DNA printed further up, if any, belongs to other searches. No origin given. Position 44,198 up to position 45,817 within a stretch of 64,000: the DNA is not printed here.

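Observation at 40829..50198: DeoR-controlled operon joins a complete lipoamide E2-E3-E1 complex to SorE-like and SrlD-like dehydrogenases and a PHP phosphoesterase: candidate undescribed oxidative C-C cleavage route for a sugar or polyol derivative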

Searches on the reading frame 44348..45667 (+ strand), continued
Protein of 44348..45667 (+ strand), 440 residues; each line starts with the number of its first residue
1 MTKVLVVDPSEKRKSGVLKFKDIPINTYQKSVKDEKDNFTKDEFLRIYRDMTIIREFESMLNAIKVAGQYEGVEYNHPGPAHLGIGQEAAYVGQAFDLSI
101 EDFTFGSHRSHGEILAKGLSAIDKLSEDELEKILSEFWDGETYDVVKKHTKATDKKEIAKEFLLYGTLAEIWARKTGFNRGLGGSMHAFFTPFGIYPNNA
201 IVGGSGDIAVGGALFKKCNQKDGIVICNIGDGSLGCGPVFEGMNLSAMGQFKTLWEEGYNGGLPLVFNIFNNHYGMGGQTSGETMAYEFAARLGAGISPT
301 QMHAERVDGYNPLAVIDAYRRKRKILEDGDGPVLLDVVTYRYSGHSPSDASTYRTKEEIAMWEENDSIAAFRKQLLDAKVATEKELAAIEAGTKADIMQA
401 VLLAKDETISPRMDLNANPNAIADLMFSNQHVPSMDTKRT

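Call 81: search_protein_families(library=ncbifam, proteins=[L085:15528-16484:+, L085:10830-11675:-, L085:14825-15523:+, L085:14496-14732:+, L085:16666-17649:+, L085:9753-10751:-, L086:17575-19047:-, L086:23476-24927:+, L086:14726-15484:+, L085:5103-5558:-], max_evalue=0.000001)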
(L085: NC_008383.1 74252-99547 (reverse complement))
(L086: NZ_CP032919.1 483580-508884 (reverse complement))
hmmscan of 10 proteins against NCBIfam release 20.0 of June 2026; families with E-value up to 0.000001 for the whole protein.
L085:15528-16484:+ (318 aa): 15 families
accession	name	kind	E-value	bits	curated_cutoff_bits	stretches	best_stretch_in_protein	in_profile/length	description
NF006957.1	PRK09434.1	equivalog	1.5e-39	136.3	450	1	2-270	4-270/302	fructokinase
TIGR04382.1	myo_inos_iolC_N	equivalog_domain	1.7e-26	93.2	300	1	27-267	32-276/309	5-dehydro-2-deoxygluconokinase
NF049991.1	TagKinase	equivalog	2.1e-19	69.5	420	1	33-262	45-277/321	tagatose kinase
TIGR02152.1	D_ribokin_bact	equivalog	5.1e-16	58.9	299.65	1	202-301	203-288/298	ribokinase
NF053626.1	RibKinHalex1628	equivalog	2.2e-14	53.7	330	1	28-299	37-278/293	ATP-dependent ribose-1-phosphate kinase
NF040938.1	KDG_KDGal_kin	equivalog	1.2e-13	50.8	400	1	29-265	30-268/305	bifunctional 2-dehydro-3-deoxygluconokinase/2-dehydro-3-deoxygalactonokinase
NF007321.0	PRK09813.1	equivalog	2.5e-13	50.1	247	1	210-266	185-240/261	fructoselysine 6-kinase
NF041134.1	R1P_kin_Thcocales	equivalog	5.1e-13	49.1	500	0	208-262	190-244/291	ADP-dependent ribose-1-phosphate kinase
TIGR03168.1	1-PFK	subfamily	2.3e-12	46.4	216.4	1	201-267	203-268/305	hexose kinase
TIGR03828.1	pfkB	equivalog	5.2e-11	42.1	292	1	201-267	203-268/305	1-phosphofructokinase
NF041320.1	pfkB_Halo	equivalog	6.3e-10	38.9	400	1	201-264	198-260/302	1-phosphofructokinase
NF041332.1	KDG_KDGal_kin_Halo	equivalog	7e-10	38.8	440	1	28-267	32-278/320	bifunctional 2-dehydro-3-deoxygluconokinase/2-dehydro-3-deoxygalactonokinase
TIGR02198.1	rfaE_dom_I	equivalog_domain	9.6e-10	38.1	345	0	210-266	226-282/315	D-glycero-beta-D-manno-heptose-7-phosphate kinase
NF008353.0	PRK11142.1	equivalog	1.7e-09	37.6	341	0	22-78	32-88/307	ribokinase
NF052444.1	DhDoxglucKinKdgK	equivalog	5.8e-09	35.8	400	1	27-264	23-273/303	2-dehydro-3-deoxygluconokinase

L085:10830-11675:- (281 aa): 5 families
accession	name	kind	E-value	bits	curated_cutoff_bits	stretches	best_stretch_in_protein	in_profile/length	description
NF051856.1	PsicseEpim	equivalog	1.2e-41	143.4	300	1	3-261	2-267/287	D-psicose 3-epimerase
NF041099.2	keto_glucon_epim_IolO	equivalog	7.6e-25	87.7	300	1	23-239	26-246/269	5-keto-L-gluconate epimerase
TIGR03234.1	OH-pyruv-isom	equivalog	4.6e-13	49.1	353.45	1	111-238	109-239/254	hydroxypyruvate isomerase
NF043033.1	OxoTetrIsom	equivalog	1.6e-12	47.7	325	1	110-235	105-233/251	2-oxo-tetronate isomerase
NF007444.0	PRK09997.1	equivalog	8.5e-09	35.2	465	1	121-236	120-238/258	hydroxypyruvate isomerase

L085:14825-15523:+ (232 aa): 16 families
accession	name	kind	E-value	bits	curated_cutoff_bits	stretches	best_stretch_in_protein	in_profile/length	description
NF011457.0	PRK14875.1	equivalog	1.1e-44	152.9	307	1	2-225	147-371/372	acetoin dehydrogenase dihydrolipoyllysine-residue acetyltransferase subunit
NF051488.1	bifunc_PcaDC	exception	8.9e-20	71.1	390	1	3-225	28-252/375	bifunctional 3-oxoadipate enol-lactonase/4-carboxymuconolactone decarboxylase PcaDC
TIGR02427.1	protocat_pcaD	equivalog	9.3e-15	54.7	255.85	1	3-84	29-111/251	3-oxoadipate enol-lactonase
NF052614.1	AB_fold_OlsI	equivalog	2.1e-13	50.4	385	1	2-227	32-259/272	ornithine lipid biosynthesis O-acyltransferase OlsI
NF045632.1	hydroxlase_HsaD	equivalog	3.2e-12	46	400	1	6-224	56-289/290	4,5:9,10-diseco-3-hydroxy-5,9,17-trioxoandrosta-1(10),2-diene-4-oate hydrolase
TIGR03695.1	menH_SHCHC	equivalog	9.2e-12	44.9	208.55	1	2-83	17-102/252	2-succinyl-6-hydroxy-2,4-cyclohexadiene-1-carboxylate synthase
TIGR01738.1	bioH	equivalog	1.8e-11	44.2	206.95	1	6-84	23-97/245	pimeloyl-ACP methyl ester esterase BioH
TIGR03611.1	RutD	equivalog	2.8e-09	36.7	238.5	1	3-83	29-111/258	pyrimidine utilization protein D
NF050089.1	i_nPHAscl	equivalog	5.7e-09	35.5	300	0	8-87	39-119/288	intracellular short-chain-length polyhydroxyalkanoate depolymerase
NF051487.1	bifunc_PcaCD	exception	6.5e-09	35.4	430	1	7-224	192-412/413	bifunctional 4-carboxymuconolactone decarboxylase/3-oxoadipate enol-lactonase PcaCD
TIGR03056.1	bchO_mg_che_rel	equivalog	1.2e-08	34.3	172.55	1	6-73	47-116/278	alpha/beta fold hydrolase BchO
NF007954.0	PRK10673.1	equivalog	2.1e-08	33.7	399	1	10-94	39-123/255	esterase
NF052610.1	macro_16_ester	equivalog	1e-07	31.6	420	0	29-92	70-134/281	alpha/beta fold macrolide esterase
NF008340.0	PRK11126.1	equivalog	1.8e-07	30.7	261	0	10-72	36-98/255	2-succinyl-6-hydroxy-2,4-cyclohexadiene-1-carboxylate synthase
NF050058.1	e_dPHAscl_type1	hypoth_equivalog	6.8e-07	29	150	0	34-86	86-138/276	extracellular catalytic domain type 1 short-chain-length polyhydroxyalkanoate depolymerase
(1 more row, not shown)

L085:14496-14732:+ (78 aa): 8 families
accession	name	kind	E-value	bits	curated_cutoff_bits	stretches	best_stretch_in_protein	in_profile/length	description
NF011457.0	PRK14875.1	equivalog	2.9e-17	62.7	307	1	4-77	5-78/372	acetoin dehydrogenase dihydrolipoyllysine-residue acetyltransferase subunit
NF004309.0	PRK05704.1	equivalog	7.3e-15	55.2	449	1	3-77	3-77/408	2-oxoglutarate dehydrogenase complex dihydrolipoyllysine-residue succinyltransferase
TIGR02927.1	SucB_Actino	equivalog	9e-14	51.2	423.45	1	1-76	1-76/579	2-oxoglutarate dehydrogenase, E2 component, dihydrolipoamide succinyltransferase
TIGR01347.1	sucB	equivalog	1.3e-13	50.9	378.65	1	5-77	3-75/404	dihydrolipoyllysine-residue succinyltransferase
NF008814.0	PRK11854.1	equivalog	2.5e-13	49.4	722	1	1-77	1-75/637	pyruvate dehydrogenase complex dihydrolipoyllysine-residue acetyltransferase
NF008854.0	PRK11892.1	equivalog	4.2e-12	45.5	454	1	1-64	1-64/464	pyruvate dehydrogenase complex E1 component subunit beta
TIGR01349.1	PDHac_trf_mito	equivalog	1.4e-09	37.7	445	1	5-65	2-62/437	pyruvate dehydrogenase complex dihydrolipoamide acetyltransferase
TIGR01348.1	PDHac_trf_long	equivalog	1.7e-07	30.2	552.1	1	5-76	3-73/587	dihydrolipoyllysine-residue acetyltransferase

L085:16666-17649:+ (327 aa): 2 families
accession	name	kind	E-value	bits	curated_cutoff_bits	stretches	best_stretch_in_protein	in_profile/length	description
NF053881.1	TransRegDeoRBac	equivalog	2.6e-51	174.7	420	1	16-318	6-310/311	DNA-binding transcriptional repressor DeoR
NF011947.0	PRK15418.1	equivalog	1.6e-32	112.9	486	1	16-321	16-318/319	transcriptional regulator LsrR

L085:9753-10751:- (332 aa): 7 families
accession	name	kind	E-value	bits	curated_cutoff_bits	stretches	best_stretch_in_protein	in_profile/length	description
TIGR02637.1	RhaS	equivalog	2.5e-43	148.5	342.25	1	35-309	4-283/302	rhamnose ABC transporter substrate-binding protein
NF011937.0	PRK15408.1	equivalog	1e-28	100.2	384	1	18-305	16-305/340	autoinducer 2 ABC transporter substrate-binding protein LsrB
NF052284.1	rhzpin_SBP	equivalog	3.6e-13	49.3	420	1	39-134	11-106/289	rhizopine catabolism ABC transporter substrate-binding protein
NF007254.0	PRK09701.1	equivalog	9.3e-12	44.7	335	1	6-279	4-281/311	D-allose transporter substrate-binding protein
TIGR02634.1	xylF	equivalog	7.5e-09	35.6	389.55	1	67-165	35-132/302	D-xylose ABC transporter substrate-binding protein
NF007936.0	PRK10653.1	equivalog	2.5e-08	33.6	337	1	16-296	14-288/295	ribose ABC transporter substrate-binding protein RbsB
NF007680.0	PRK10355.1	equivalog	1.5e-07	30.9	504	1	67-161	62-155/331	D-xylose ABC transporter substrate-binding protein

L086:17575-19047:- (490 aa): 12 families
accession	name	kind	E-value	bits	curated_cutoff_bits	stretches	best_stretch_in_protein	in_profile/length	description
NF043014.1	DArabDhDalD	equivalog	4.5e-91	305.8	600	1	30-467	2-440/452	D-arabinitol 4-dehydrogenase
NF011611.0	PRK15037.1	subfamily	1.6e-89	300.7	603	1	15-465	11-465/486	fructuronate reductase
NF002969.0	PRK03643.1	subfamily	5.4e-32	111.1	359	1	26-420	15-406/482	tagaturonate reductase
NF002647.0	PRK02318.1-3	equivalog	1.6e-18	67.2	357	1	169-373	103-295/384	mannitol-1-phosphate 5-dehydrogenase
NF002652.0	PRK02318.2-5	equivalog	5.9e-18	65.1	356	1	167-374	100-291/377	mannitol-1-phosphate 5-dehydrogenase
NF002653.0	PRK02318.2-6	equivalog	2e-17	63.3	404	1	170-376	103-296/387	mannitol-1-phosphate 5-dehydrogenase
NF002649.0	PRK02318.2-1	equivalog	6e-17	61.6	422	1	161-372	95-291/386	mannitol-1-phosphate 5-dehydrogenase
NF002646.0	PRK02318.1-2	equivalog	6.5e-16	58.4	368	1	167-374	98-294/382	mannitol-1-phosphate 5-dehydrogenase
NF002648.0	PRK02318.1-4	equivalog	9.5e-14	51.5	719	1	167-388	98-303/382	mannitol-1-phosphate 5-dehydrogenase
NF002650.0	PRK02318.2-2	equivalog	1.4e-12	47.4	359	1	180-375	113-297/388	mannitol-1-phosphate 5-dehydrogenase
NF046057.1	bifunc_MtlD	equivalog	2.3e-07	29.6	800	1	286-403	510-631/683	bifunctional mannitol-1-phosphate dehydrogenase/phosphatase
NF002645.0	PRK02318.1-1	equivalog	8.3e-07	28.5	389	0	217-374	138-282/368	mannitol-1-phosphate 5-dehydrogenase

L086:23476-24927:+ (483 aa): 12 families
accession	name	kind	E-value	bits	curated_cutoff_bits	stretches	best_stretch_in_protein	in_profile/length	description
TIGR01312.1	XylB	equivalog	2.3e-148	494.7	380.25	1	3-474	1-480/481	xylulokinase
NF011601.0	PRK15027.1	equivalog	1.6e-116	389.6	912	1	1-475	1-477/484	xylulokinase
TIGR01314.1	gntK_FGGY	equivalog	8.4e-53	179.6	648.55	1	3-435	3-448/505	gluconokinase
TIGR01311.1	glycerol_kin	equivalog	1.4e-49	168.8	590.35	1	4-440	5-453/496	glycerol kinase GlpK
NF000756.0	PRK00047.1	subfamily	2e-43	148.4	498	1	3-435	8-450/502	glycerol kinase GlpK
NF008187.0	PRK10939.1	equivalog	6.3e-29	101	528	1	3-256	7-265/521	autoinducer-2 kinase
TIGR02628.1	fuculo_kin_coli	equivalog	1.2e-28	100.3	470.9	1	5-437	6-442/465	L-fuculokinase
NF003154.0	PRK04123.1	equivalog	1.3e-17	63.7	428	1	316-474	371-534/554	ribulokinase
TIGR01315.1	5C_CHO_kinase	subfamily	1.1e-16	60.6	408.7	1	2-243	2-263/541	FGGY family pentulose kinase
TIGR02627.1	rhamnulo_kin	equivalog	1.5e-13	50.1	527.95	1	55-258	54-254/454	rhamnulokinase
NF007925.0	PRK10640.1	equivalog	2.6e-11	42.6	639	1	54-259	59-261/489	rhamnulokinase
TIGR01234.1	L-ribulokinase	equivalog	2.7e-08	33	583.25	0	132-435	160-483/536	ribulokinase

L086:14726-15484:+ (252 aa): 12 families
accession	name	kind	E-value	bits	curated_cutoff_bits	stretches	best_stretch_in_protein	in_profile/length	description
NF011457.0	PRK14875.1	equivalog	1.4e-46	159.1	307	1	21-250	134-370/372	acetoin dehydrogenase dihydrolipoyllysine-residue acetyltransferase subunit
NF051488.1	bifunc_PcaDC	exception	6.4e-19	68.3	390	1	11-250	4-251/375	bifunctional 3-oxoadipate enol-lactonase/4-carboxymuconolactone decarboxylase PcaDC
TIGR01738.1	bioH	equivalog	2.1e-15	57.1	206.95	1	17-119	2-99/245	pimeloyl-ACP methyl ester esterase BioH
TIGR03056.1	bchO_mg_che_rel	equivalog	9e-14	51.1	172.55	1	13-114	23-124/278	alpha/beta fold hydrolase BchO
NF052614.1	AB_fold_OlsI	equivalog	1.3e-13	51.1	385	1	84-247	88-253/272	ornithine lipid biosynthesis O-acyltransferase OlsI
NF045632.1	hydroxlase_HsaD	equivalog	1.2e-12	47.4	400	1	9-247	25-286/290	4,5:9,10-diseco-3-hydroxy-5,9,17-trioxoandrosta-1(10),2-diene-4-oate hydrolase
TIGR03695.1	menH_SHCHC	equivalog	2e-12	47.1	208.55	1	22-116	5-102/252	2-succinyl-6-hydroxy-2,4-cyclohexadiene-1-carboxylate synthase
TIGR02427.1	protocat_pcaD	equivalog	5.4e-11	42.3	255.85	1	11-119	4-113/251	3-oxoadipate enol-lactonase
NF050089.1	i_nPHAscl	equivalog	6.2e-10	38.6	300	1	18-120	17-119/288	intracellular short-chain-length polyhydroxyalkanoate depolymerase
NF051487.1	bifunc_PcaCD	exception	1.1e-09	37.9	430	1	22-117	175-270/413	bifunctional 4-carboxymuconolactone decarboxylase/3-oxoadipate enol-lactonase PcaCD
NF008340.0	PRK11126.1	equivalog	4.9e-08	32.5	261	0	17-103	12-96/255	2-succinyl-6-hydroxy-2,4-cyclohexadiene-1-carboxylate synthase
TIGR03611.1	RutD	equivalog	7.9e-08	32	238.5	1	18-117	12-112/258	pyrimidine utilization protein D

L085:5103-5558:- (151 aa): 1 family
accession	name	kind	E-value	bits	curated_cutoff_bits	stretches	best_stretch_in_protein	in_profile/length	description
NF011949.0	PRK15420.1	equivalog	1.2e-22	80.4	141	1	1-147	1-140/140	L-fucose mutarotase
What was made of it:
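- On Acetoin dehydrogenase AcoABCL: The rhizobial orthologue loci do have a split AcoC-type E2 (call 81).
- Closest known: Acetoin dehydrogenase enzyme system AcoABCL. Same: The rhizobial orthologues use an AcoC-type alpha/beta-hydrolase acetyltransferase (call 81).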
